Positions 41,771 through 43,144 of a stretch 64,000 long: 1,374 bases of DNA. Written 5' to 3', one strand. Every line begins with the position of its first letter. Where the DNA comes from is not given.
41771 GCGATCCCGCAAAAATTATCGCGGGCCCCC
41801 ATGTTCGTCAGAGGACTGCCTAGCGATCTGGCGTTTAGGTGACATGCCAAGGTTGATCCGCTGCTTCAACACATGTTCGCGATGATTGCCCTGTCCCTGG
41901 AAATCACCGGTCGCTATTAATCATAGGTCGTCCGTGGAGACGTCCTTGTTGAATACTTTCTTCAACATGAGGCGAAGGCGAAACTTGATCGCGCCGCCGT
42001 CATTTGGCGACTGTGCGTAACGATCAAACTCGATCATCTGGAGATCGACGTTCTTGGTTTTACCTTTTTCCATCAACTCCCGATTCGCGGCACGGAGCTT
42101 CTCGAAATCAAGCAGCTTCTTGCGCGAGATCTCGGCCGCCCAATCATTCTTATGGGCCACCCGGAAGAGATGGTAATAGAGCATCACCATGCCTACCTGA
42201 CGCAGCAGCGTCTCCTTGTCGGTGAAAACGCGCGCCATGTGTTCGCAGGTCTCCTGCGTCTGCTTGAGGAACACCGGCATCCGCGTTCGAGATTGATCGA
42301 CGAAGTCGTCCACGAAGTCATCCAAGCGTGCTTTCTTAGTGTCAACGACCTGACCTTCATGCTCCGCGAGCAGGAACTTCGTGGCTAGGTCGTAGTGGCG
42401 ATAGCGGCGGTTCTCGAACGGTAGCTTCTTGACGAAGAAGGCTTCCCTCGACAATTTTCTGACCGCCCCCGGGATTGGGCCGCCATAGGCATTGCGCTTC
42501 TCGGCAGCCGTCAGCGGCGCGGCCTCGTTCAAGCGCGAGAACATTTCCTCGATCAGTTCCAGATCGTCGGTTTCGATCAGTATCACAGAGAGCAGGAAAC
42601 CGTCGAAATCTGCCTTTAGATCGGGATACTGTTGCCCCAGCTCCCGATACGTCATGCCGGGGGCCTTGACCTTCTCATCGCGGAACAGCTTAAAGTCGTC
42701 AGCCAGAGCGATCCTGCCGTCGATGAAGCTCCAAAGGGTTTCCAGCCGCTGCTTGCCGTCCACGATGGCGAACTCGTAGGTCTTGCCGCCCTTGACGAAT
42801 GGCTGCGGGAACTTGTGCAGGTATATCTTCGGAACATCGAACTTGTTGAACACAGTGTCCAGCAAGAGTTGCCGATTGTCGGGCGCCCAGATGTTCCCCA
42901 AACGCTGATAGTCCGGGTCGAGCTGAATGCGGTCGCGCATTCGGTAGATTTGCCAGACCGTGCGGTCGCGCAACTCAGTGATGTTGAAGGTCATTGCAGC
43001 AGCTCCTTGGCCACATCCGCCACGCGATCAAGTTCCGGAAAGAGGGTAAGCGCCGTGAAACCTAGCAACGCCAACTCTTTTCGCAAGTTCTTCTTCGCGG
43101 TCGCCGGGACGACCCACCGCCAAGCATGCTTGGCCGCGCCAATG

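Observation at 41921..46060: Candidate novel composite defence system: vsr, C5-MTase, Eco29kI-like nuclease, FRG protein and nuclease-less DUF262 protein in one fully overlapping operon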

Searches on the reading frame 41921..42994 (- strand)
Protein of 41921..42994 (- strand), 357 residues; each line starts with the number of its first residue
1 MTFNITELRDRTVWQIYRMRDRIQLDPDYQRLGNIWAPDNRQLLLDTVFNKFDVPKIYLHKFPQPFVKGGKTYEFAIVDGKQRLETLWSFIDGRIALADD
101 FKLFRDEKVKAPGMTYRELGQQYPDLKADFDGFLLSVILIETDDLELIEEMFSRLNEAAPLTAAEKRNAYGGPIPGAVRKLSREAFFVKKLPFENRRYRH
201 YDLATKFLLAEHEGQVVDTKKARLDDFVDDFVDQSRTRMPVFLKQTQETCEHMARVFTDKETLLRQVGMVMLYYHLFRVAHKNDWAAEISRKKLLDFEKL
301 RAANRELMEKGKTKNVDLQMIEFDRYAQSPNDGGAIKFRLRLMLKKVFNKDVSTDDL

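Call 3: search_protein_families(library=pfam, proteins=[window:41921-42994:-], max_evalue=0.01)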
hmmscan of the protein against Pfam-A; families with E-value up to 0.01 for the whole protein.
window:41921-42994:- (357 aa): 1 family
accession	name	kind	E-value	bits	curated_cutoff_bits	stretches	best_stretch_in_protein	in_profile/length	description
PF03235.19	GmrSD_N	-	2e-14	54.6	33.2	1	21-170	9-197/199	GmrSD restriction endonuclease, N-terminal domain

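Call 4: search_protein_families(library=padloc, proteins=[window:41921-42994:-], max_evalue=0.01)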
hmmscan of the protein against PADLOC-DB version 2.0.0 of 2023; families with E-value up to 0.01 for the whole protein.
window:41921-42994:- (357 aa): 3 families
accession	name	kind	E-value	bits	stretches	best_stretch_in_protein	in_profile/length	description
PDLC03877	NsnA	-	4.8e-21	73.4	1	10-237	50-268/385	-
PDLC04027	PD-T4-2_A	-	1.1e-11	42.4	1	12-301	39-330/363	-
PDLC03418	REase_II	-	0.0035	14.5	1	19-98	28-98/372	Type II restriction enzyme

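Call 5: search_protein_families(library=ncbifam, proteins=[window:41921-42994:-], max_evalue=0.01)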
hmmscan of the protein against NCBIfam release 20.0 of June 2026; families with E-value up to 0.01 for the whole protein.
window:41921-42994:- (357 aa): 0 families

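Call 19: find_homologous_proteins(query=window:41921-42994:-, max_evalue=0.001)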
Query window:41921-42994:- (357 aa): 1005 proteins with E <= 0.001 among 3972 candidates; the best 120 are listed.
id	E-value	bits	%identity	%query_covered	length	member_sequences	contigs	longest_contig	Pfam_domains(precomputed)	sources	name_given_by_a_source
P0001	1.4e-237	806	100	100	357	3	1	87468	PF03235.20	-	-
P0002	4.0e-210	715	89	100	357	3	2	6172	PF03235.20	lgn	-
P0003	1.9e-195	667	82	100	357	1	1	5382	PF03235.20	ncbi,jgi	jgi:hypothetical protein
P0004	2.4e-195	667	83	100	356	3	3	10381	PF03235.20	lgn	-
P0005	2.1e-192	657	80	100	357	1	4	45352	PF03235.20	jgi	jgi:hypothetical protein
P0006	4.9e-191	653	79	100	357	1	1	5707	PF03235.20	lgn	-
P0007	8.6e-189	645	81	100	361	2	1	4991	PF03235.20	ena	-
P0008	5.5e-188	642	79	100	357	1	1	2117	PF03235.20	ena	-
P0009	5.5e-186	636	77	100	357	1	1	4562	PF03235.20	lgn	-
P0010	2.6e-185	634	76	100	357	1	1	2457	PF03235.20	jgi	jgi:hypothetical protein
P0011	7.7e-185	632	78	100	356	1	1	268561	PF03235.20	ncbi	ncbi:DUF262 domain-containing protein [Lysobacter terrae]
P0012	1.2e-184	631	77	100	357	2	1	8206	PF03235.20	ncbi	-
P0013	3.3e-184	630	77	100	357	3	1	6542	PF03235.20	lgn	-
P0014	1.0e-182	625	76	100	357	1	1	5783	PF03235.20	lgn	-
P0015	1.1e-182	625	77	100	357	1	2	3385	PF03235.20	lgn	-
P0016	7.5e-182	622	75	100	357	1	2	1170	PF03235.20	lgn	-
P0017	1.5e-181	621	81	95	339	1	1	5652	PF03235.20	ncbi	ncbi:MAG: DUF262 domain-containing protein [Burkholderiales bacterium]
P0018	1.8e-179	614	75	100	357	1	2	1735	PF03235.20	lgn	-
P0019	3.0e-174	597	75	98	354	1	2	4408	PF03235.20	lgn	-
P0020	6.8e-172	590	71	100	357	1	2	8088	PF03235.20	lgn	-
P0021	3.3e-171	587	71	100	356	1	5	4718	PF03235.20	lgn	-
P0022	6.0e-171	586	71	100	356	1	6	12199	PF03235.20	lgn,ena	-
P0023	2.5e-169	581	71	100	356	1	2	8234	PF03235.20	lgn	-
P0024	1.2e-166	572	70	100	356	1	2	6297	PF03235.20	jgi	jgi:hypothetical protein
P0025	2.6e-164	565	69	100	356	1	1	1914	PF03235.20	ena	-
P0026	2.0e-162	558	66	100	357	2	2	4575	PF03235.20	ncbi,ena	-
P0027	1.3e-161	556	67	99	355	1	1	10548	PF03235.20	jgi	jgi:hypothetical protein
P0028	7.6e-161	553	68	100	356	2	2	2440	PF03235.20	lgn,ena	-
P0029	8.4e-161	553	68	100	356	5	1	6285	PF03235.20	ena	-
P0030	3.3e-160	551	66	100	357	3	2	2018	PF03235.20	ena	-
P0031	1.9e-159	549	65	100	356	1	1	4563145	PF03235.20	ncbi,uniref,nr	ncbi:hypothetical protein DSM104443_01556 [Usitatibacter rugosus]|uniref:GmrSD restriction endonucle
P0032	6.2e-158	544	68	99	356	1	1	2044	PF03235.20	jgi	jgi:hypothetical protein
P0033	1.6e-157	542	68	100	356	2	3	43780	PF03235.20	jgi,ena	jgi:hypothetical protein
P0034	3.1e-157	541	66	99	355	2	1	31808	PF03235.20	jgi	-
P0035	4.2e-157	541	69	100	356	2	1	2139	PF03235.20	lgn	-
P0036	4.7e-157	541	67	100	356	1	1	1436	PF03235.20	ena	-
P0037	5.9e-157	540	65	100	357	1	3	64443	PF03235.20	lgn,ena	-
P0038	9.9e-157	540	66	100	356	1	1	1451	PF03235.20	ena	-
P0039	1.3e-156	539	67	99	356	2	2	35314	PF03235.20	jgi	jgi:hypothetical protein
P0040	2.6e-156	538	64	100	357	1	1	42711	PF03235.20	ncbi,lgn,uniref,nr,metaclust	ncbi:DUF262 domain-containing protein [Polaromonas sp. JS666]|uniref:DUF262 domain-containing protei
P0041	6.0e-156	537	66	100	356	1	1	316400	PF03235.20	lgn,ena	-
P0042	8.9e-156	537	68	100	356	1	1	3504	PF03235.20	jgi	jgi:hypothetical protein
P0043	1.1e-155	536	66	100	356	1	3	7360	PF03235.20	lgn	-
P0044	1.2e-155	536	67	100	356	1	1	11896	PF03235.20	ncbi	ncbi:MAG: DUF262 domain-containing protein [Bryobacteraceae bacterium]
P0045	1.2e-155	536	66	99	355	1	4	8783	PF03235.20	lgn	-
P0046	2.1e-155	535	64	100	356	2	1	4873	PF03235.20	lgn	-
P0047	3.9e-155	534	66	100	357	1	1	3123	PF03235.20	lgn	-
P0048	4.0e-155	534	68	100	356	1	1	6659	PF03235.20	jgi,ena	-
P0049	8.2e-155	533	66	100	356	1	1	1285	PF03235.20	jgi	jgi:Protein of unknown function DUF262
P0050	1.8e-154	532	65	100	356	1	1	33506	PF03235.20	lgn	-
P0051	2.4e-154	532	67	100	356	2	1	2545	PF03235.20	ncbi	-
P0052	3.4e-154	531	66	100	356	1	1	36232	PF03235.20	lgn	-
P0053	4.5e-154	531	66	100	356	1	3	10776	PF03235.20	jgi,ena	-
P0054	5.0e-154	531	65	100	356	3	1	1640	PF03235.20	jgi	-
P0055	5.6e-154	531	66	100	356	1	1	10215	PF03235.20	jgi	jgi:hypothetical protein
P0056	6.6e-153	527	66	100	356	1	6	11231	PF03235.20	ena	-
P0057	7.5e-153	527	67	100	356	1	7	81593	PF03235.20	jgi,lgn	-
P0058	8.1e-153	527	64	100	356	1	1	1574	PF03235.20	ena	-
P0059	8.5e-153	527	65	100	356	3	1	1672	PF03235.20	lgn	-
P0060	1.0e-152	526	65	100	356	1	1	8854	PF03235.20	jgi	jgi:Protein of unknown function DUF262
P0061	1.1e-152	526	65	100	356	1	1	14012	PF03235.20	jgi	jgi:hypothetical protein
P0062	1.2e-152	526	66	100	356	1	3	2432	PF03235.20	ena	-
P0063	1.3e-152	526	66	100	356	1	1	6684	PF03235.20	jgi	jgi:Protein of unknown function DUF262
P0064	1.5e-152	526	63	100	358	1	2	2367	PF03235.20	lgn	-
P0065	7.9e-152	524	65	100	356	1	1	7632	PF03235.20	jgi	jgi:hypothetical protein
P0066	8.6e-152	523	63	100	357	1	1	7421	PF03235.20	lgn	-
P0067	9.0e-152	523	65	100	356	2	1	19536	PF03235.20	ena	-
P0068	1.1e-151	523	66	100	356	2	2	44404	PF03235.20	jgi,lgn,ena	jgi:hypothetical protein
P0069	1.6e-151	523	65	99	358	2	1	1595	PF03235.20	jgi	jgi:hypothetical protein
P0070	1.7e-151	522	63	100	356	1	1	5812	PF03235.20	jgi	jgi:hypothetical protein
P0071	2.1e-151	522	62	100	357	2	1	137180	PF03235.20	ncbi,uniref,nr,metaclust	ncbi:hypothetical protein ACH58_25945 [Achromobacter xylosoxidans]|uniref:DUF262 domain-containing p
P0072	2.2e-151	522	66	100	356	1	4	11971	PF03235.20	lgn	-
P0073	2.3e-151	522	65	100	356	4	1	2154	PF03235.20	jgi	jgi:Protein of unknown function DUF262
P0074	3.6e-151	521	64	98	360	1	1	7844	PF03235.20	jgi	jgi:hypothetical protein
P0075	5.2e-151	521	64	100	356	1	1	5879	PF03235.20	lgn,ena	-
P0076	7.7e-151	520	66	100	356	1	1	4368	PF03235.20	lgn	-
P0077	1.1e-150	520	65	100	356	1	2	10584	PF03235.20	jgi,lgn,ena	-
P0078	2.1e-150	519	64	100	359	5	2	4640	PF03235.20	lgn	-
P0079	2.5e-150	519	64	100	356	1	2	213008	PF03235.20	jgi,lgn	jgi:hypothetical protein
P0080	2.6e-150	519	68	95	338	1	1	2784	PF03235.20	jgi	jgi:hypothetical protein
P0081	4.1e-150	518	63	100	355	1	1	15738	PF03235.20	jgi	jgi:Protein of unknown function DUF262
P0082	4.4e-150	518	63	100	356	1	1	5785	PF03235.20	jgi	jgi:hypothetical protein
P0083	4.6e-150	518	65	100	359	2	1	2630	PF03235.20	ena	-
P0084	5.3e-150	518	64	98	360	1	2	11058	PF03235.20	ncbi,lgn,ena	-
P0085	5.8e-150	517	64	100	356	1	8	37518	PF03235.20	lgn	-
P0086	7.5e-150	517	64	100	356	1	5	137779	PF03235.20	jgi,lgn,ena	jgi:hypothetical protein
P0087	8.4e-150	517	62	100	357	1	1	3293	PF03235.20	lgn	-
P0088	1.0e-149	517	64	100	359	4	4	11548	PF03235.20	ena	-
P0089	1.7e-149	516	64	100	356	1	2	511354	PF03235.20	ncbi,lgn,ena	-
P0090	1.9e-149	516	64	100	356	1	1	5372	PF03235.20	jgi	jgi:hypothetical protein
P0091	3.9e-149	515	65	100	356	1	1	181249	PF03235.20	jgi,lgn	-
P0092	4.9e-149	514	64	100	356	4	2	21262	PF03235.20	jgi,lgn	jgi:hypothetical protein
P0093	5.3e-149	514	64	100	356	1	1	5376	PF03235.20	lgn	-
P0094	7.1e-149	514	62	98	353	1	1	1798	PF03235.20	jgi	jgi:hypothetical protein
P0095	9.0e-149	514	64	100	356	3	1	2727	PF03235.20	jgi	jgi:hypothetical protein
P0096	9.3e-149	513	62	100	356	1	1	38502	PF03235.20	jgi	jgi:hypothetical protein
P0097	1.2e-148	513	64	100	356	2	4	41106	PF03235.20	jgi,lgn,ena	jgi:hypothetical protein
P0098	1.8e-148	513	63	100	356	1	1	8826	PF03235.20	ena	-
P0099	1.9e-148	512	64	100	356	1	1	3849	PF03235.20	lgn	-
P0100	2.4e-148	512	62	98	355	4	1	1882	PF03235.20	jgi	-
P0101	3.1e-148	512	66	95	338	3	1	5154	PF03235.20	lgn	-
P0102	3.6e-148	512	65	100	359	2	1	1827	PF03235.20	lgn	-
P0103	3.7e-148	512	64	100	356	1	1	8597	PF03235.20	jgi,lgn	-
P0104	6.9e-148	511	63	100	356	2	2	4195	PF03235.20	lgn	-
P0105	1.7e-147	509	63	100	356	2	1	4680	PF03235.20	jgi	jgi:hypothetical protein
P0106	2.3e-147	509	63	100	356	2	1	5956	PF03235.20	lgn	-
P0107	2.6e-147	509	64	100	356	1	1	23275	PF03235.20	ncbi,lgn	-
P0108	6.6e-147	507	67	95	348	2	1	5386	PF03235.20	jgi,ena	-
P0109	1.8e-146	506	63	100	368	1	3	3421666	PF03235.20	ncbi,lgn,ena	-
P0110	2.2e-146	506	63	100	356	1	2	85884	PF03235.20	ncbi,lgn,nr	ncbi:MAG: DUF262 domain-containing protein [Nitrospira sp.]|nr:DUF262 domain-containing protein [Nit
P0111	2.4e-146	506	61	100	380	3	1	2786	PF03235.20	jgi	jgi:hypothetical protein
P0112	3.2e-146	505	63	100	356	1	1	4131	PF03235.20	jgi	jgi:hypothetical protein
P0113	4.2e-146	505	62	100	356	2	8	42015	PF03235.20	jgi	jgi:hypothetical protein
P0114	4.3e-146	505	67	95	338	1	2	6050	PF03235.20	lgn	-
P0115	8.1e-146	504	61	100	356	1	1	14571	PF03235.20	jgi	jgi:hypothetical protein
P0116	1.1e-145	503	65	95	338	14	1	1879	PF03235.20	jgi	jgi:hypothetical protein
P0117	1.2e-145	503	62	99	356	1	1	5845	PF03235.20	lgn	-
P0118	1.6e-145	503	62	100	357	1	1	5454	PF03235.20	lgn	-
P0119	1.7e-145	503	61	100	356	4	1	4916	PF03235.20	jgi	jgi:hypothetical protein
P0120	4.1e-145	502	63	100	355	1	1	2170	PF03235.20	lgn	-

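Call 21: find_encoding_contigs(protein=P0031, flank=8000, max_places=3)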
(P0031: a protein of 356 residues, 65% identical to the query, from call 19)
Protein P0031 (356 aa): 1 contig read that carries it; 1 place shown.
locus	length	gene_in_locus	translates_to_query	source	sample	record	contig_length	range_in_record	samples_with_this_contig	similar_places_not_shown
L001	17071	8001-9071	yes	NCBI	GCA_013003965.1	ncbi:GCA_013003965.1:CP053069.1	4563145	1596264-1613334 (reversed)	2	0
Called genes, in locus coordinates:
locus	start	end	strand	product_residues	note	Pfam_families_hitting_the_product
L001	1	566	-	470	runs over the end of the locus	PF00330:Aconitase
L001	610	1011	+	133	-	PF08327:AHSA1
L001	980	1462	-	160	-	PF08327:AHSA1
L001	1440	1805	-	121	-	PF12840:HTH_20, PF01022:HTH_5 (faint), PF12802:MarR_2 (faint), PF13412:HTH_24 (weak)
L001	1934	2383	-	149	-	-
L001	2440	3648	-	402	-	PF07978:NIPSNAP (faint)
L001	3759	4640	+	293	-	PF08220:HTH_DeoR (weak), PF08279:HTH_11, PF13280:WYL, PF25583:WCX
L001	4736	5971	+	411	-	PF00145:DNA_methylase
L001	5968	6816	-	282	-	PF01541:GIY-YIG (weak), PF09517:RE_Eco29kI (weak)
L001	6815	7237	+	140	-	PF03852:Vsr, PF04480:DUF559 (faint), PF18741:MTES_1575 (faint)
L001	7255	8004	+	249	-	PF08867:FRG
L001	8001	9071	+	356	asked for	PF03235:GmrSD_N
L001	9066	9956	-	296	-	PF13020:NOV_C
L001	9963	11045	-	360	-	PF01264:Chorismate_synt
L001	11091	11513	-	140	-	-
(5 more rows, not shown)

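Call 22: find_encoding_contigs(protein=P0011, flank=8000, max_places=3)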
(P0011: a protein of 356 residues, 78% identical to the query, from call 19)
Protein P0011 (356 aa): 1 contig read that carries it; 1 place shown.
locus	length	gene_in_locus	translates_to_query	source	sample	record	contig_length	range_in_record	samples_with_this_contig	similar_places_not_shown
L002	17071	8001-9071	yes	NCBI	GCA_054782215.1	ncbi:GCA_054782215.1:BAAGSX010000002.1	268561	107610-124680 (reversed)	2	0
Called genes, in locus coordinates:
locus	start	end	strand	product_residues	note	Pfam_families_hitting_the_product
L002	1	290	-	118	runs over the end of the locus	PF01242:PTPS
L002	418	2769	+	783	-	PF09371:Tex_N, PF22706:Tex_central_region, PF14639:YqgF (weak), PF16921:Tex_YqgF, PF14635:HHH_7, PF12836:HHH_3, PF17674:HHH_9, PF00575:S1, +1 more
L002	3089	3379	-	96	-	-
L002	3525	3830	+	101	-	PF01381:HTH_3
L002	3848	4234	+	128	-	-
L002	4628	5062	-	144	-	PF03852:Vsr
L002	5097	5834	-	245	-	PF09517:RE_Eco29kI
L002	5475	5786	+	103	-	-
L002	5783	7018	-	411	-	PF00145:DNA_methylase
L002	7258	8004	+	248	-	PF08867:FRG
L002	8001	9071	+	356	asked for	PF03235:GmrSD_N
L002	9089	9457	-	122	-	PF07291:MauE (faint)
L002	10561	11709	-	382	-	-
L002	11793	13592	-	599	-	PF02463:SMC_N (faint), PF11398:DUF2813 (faint), PF13175:AAA_15, PF13476:AAA_23 (faint), PF13175:AAA_15, PF13304:AAA_21, PF20469:OLD-like_TOPRIM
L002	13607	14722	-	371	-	-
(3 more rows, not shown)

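Call 23: find_encoding_contigs(protein=P0040, flank=8000, max_places=3)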
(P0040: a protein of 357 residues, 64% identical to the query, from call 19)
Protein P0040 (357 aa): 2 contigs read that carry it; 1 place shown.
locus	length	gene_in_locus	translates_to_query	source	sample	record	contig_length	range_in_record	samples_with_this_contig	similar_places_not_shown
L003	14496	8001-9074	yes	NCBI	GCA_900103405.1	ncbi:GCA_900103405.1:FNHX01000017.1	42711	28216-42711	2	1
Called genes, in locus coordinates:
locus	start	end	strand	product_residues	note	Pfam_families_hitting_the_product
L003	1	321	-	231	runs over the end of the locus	-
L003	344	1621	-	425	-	PF06808:DctM, PF03600:CitMHS (weak)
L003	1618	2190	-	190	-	PF04290:DctQ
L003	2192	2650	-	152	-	PF01220:DHquinase_II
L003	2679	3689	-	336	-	PF03480:DctP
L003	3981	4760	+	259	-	PF09339:HTH_IclR, PF12802:MarR_2 (weak), PF22979:HTH_69 (faint), PF01614:IclR_C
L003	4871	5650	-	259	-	PF09517:RE_Eco29kI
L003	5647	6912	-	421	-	PF00145:DNA_methylase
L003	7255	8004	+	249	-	PF08867:FRG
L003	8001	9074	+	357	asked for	PF03235:GmrSD_N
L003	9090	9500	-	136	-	PF03852:Vsr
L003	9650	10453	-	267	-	PF00285:Citrate_synt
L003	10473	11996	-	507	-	PF00501:AMP-binding, PF13193:AMP-binding_C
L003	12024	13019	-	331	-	PF03401:TctC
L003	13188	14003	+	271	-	PF09339:HTH_IclR, PF01614:IclR_C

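Call 24: find_encoding_contigs(protein=P0071, flank=8000, max_places=3)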
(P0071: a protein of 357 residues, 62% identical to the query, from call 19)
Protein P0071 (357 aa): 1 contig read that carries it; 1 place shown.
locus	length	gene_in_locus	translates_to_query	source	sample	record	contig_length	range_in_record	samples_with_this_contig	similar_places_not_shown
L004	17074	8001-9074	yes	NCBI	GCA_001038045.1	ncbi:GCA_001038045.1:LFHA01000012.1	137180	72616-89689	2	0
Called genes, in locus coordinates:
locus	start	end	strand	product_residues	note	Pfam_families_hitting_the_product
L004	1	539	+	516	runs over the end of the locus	PF04293:SpoVR, PF24755:SpoVR_C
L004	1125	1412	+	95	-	-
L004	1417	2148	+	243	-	-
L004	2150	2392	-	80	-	PF13560:HTH_31 (weak), PF01381:HTH_3, PF13443:HTH_26 (weak)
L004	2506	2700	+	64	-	-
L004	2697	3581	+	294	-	-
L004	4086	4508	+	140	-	PF03852:Vsr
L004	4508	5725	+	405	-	PF00145:DNA_methylase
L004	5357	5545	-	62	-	-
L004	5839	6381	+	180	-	PF09517:RE_Eco29kI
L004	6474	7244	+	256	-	-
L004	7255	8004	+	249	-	PF08867:FRG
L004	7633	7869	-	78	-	-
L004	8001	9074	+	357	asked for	PF03235:GmrSD_N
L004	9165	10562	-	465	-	PF01443:Viral_helicase1 (faint), PF13361:UvrD_C (faint), PF00580:UvrD-helicase, PF13538:UvrD_C_2 (weak)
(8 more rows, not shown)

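Call 27: find_related_loci(query=A1, collection=genome_contigs, flank=10000)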
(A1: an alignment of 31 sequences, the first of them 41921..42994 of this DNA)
Query A1 (357 aa) in genome_contigs; peptide patterns used: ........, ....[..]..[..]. (x = any residue, [..] = any of these).
344 stretches matched a pattern; 186 encode a relative of the query (tblastn E <= 1e-3); the best 80 are kept; 80 distinct loci.
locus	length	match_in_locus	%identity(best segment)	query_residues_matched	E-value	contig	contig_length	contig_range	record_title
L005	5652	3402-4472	81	1-357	0e+0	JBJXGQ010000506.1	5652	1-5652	MAG: Burkholderiales bacterium isolate F1F2.bin.209 k127_3996635, whole genome shotgun sequence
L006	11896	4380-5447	67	1-357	3e-162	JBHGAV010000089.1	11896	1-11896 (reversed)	MAG: Bryobacteraceae bacterium isolate SBS.BIN.82 SBSBIN82_contig_89, whole genome shotgun sequence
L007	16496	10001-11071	64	1-357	7e-162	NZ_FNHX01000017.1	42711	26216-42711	Polaromonas sp. JS666 strain JS666 UNC47MFTsu3.1, whole genome shotgun sequence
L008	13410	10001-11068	65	1-357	6e-160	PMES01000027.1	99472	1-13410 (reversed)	MAG: Acidobacteria bacterium isolate fen_331 73.20120700_E1D.7_contig_223, whole genome shotgun sequence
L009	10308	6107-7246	61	1-357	4e-154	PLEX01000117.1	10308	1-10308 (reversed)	MAG: Bryobacterales bacterium isolate bog_234 73.20110800_S3S.41_contig_51407, whole genome shotgun sequence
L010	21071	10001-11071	63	1-357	4e-154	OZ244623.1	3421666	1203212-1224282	MAG: Acidobacteriota bacterium isolate e726fddd-1a72-4f4e-96cd-3e6d35700dae genome assembly, chromosome: 1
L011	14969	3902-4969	64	1-357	2e-153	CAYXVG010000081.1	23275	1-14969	MAG TPA_asm: uncultured Solibacteraceae bacterium isolate SRP141376_co4_146 genome assembly, contig: NODE_3915_length_23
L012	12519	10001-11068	62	1-357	1e-152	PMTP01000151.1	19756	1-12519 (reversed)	MAG: Acidobacteriaceae bacterium isolate palsa_128 73.20110700_P2D.59_contig_4538, whole genome shotgun sequence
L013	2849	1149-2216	62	1-357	5e-160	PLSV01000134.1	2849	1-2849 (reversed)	MAG: Syntrophobacteraceae bacterium isolate bog_1154 73.20120700_S1D.281_contig_389891, whole genome shotgun sequence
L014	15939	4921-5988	61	1-357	1e-147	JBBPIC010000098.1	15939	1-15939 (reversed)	MAG: Acidobacteriota bacterium isolate BPF2-06-08_bin_1 NODE_189_length_15939_cov_36.388567, whole genome shotgun sequen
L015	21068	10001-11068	60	1-357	4e-147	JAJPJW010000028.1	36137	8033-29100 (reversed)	MAG: Proteobacteria bacterium isolate Centralia_MAG_561 k107_25375104, whole genome shotgun sequence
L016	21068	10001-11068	60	1-357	1e-143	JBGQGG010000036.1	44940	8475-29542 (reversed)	MAG: Pyrinomonadaceae bacterium isolate OBJ2_061818_090_33 k141_72842_length_44940_cov_34.8750, whole genome shotgun seq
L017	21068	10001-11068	57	1-357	2e-138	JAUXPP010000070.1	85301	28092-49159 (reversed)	MAG: Polaromonas sp. isolate C12_concoct.bin.109_sub C12_k141_28118, whole genome shotgun sequence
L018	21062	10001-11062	55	1-355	9e-133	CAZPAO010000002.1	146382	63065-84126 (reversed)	MAG TPA_asm: uncultured Gammaproteobacteria bacterium isolate binchicken_co50_240 genome assembly, contig: NODE_62_lengt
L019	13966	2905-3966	56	3-357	4e-131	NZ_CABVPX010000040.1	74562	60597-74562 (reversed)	Burkholderia arboris isolate LMG 24066, whole genome shotgun sequence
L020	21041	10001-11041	52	10-357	2e-122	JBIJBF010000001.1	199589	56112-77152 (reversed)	MAG: Alphaproteobacteria bacterium isolate ME2006-08-03D11_3300047094_group2_bin173 Rohwer_bin1825_scaffold_4_c1, whole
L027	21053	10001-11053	49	2-353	1e-110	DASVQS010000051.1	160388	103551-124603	MAG TPA_asm: Allosphingosinicella sp. isolate SMAG_U3214 k141_252117, whole genome shotgun sequence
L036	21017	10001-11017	48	16-345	3e-103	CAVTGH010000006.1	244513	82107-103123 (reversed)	MAG: uncultured Acidobacteriaceae bacterium isolate MFD09222.bin.1.109 genome assembly, contig: contig_58261, whole geno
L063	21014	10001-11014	42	7-345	1e-86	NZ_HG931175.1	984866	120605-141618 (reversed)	Candidatus Blastococcus massiliensis AP3, whole genome shotgun sequence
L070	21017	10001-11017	43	2-343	3e-81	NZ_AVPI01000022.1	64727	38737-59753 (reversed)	Knoellia flava TL1 contig29, whole genome shotgun sequence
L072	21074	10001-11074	41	2-345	3e-80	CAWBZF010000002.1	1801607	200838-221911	MAG: uncultured Gemmatimonadales bacterium isolate MFD03066.bin.2.49 genome assembly, contig: contig_1512, whole genome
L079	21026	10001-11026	36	7-345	1e-73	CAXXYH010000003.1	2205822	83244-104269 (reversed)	MAG: Spirochaetia bacterium isolate 3f6413ad-2fe3-400d-aa3f-8d8018634007 genome assembly, contig: contig_3, whole genome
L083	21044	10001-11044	37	3-337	9e-72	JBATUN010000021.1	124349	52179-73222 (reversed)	MAG: Dehalococcoidia bacterium isolate MFD12951_ilm_asm_bin17 k127_19880, whole genome shotgun sequence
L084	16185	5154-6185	34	6-345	1e-71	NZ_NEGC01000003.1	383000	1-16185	Acinetobacter sp. ANC 4470 Contig3, whole genome shotgun sequence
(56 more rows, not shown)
